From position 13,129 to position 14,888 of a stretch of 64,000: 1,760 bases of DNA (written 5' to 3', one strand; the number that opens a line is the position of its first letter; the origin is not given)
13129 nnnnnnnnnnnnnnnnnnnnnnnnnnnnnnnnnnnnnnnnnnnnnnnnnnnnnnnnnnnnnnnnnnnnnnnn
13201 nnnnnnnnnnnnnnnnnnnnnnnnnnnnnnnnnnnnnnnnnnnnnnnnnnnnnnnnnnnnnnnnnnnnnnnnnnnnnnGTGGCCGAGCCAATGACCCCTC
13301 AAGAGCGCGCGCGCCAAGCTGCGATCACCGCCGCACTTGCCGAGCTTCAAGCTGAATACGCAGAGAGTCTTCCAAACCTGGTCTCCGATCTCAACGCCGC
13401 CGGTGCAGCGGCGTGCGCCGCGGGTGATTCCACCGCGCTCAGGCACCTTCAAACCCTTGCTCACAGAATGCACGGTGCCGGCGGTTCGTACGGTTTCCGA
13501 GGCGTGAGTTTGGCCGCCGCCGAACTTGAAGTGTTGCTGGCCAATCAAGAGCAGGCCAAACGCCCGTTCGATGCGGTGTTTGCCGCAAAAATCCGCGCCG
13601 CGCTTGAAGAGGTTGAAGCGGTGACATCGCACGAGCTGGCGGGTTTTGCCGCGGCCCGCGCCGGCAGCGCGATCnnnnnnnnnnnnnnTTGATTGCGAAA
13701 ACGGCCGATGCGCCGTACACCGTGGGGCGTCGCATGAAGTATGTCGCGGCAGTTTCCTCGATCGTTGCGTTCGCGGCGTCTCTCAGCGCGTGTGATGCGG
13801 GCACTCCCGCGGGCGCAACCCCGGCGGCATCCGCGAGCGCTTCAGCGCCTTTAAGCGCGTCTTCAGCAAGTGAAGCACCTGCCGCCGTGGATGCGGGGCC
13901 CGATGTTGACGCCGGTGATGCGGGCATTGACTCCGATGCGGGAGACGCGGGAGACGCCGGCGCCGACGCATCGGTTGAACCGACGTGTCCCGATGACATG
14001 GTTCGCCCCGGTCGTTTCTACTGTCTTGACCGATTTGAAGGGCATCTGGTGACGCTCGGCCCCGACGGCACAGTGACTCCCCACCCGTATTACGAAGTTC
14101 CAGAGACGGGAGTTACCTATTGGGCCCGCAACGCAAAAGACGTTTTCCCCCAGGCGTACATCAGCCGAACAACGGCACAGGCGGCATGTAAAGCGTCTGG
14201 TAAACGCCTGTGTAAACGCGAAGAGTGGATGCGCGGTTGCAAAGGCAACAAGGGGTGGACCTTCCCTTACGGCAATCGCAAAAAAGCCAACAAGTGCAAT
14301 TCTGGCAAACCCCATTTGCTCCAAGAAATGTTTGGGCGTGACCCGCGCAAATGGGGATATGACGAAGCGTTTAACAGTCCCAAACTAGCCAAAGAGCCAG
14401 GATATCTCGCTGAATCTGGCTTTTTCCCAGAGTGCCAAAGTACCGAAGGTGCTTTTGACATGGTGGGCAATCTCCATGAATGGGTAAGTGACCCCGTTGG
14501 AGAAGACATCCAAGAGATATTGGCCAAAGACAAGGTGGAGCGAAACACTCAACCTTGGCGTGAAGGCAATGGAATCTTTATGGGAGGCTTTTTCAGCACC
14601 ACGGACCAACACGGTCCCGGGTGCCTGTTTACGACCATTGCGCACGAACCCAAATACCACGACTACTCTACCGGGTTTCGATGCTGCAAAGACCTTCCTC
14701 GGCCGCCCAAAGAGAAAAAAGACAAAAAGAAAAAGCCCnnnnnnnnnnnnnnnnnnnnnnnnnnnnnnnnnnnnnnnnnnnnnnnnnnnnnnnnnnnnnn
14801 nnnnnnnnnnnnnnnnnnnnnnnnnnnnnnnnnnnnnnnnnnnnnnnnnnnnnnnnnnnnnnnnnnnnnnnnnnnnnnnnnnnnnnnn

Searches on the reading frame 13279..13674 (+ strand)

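Call 57: search_protein_families(library=pfam, proteins=[window:13279-13674:+], max_evalue=0.0001)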
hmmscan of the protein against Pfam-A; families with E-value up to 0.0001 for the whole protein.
window:13279-13674:+ (132 aa): 1 family
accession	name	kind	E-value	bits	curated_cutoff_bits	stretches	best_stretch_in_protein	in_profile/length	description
PF01627.28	Hpt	-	2.1e-08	34.7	24.6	1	23-114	2-83/84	Hpt domain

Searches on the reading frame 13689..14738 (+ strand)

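Call 57: search_protein_families(library=pfam, proteins=[window:13689-14738:+], max_evalue=0.0001)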
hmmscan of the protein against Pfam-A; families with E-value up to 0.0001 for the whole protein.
window:13689-14738:+ (350 aa): 1 family
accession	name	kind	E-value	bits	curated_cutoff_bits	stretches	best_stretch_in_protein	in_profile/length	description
PF03781.23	FGE-sulfatase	-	1e-11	45.4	23.3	1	144-333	82-254/255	Sulfatase-modifying factor enzyme 1-like domain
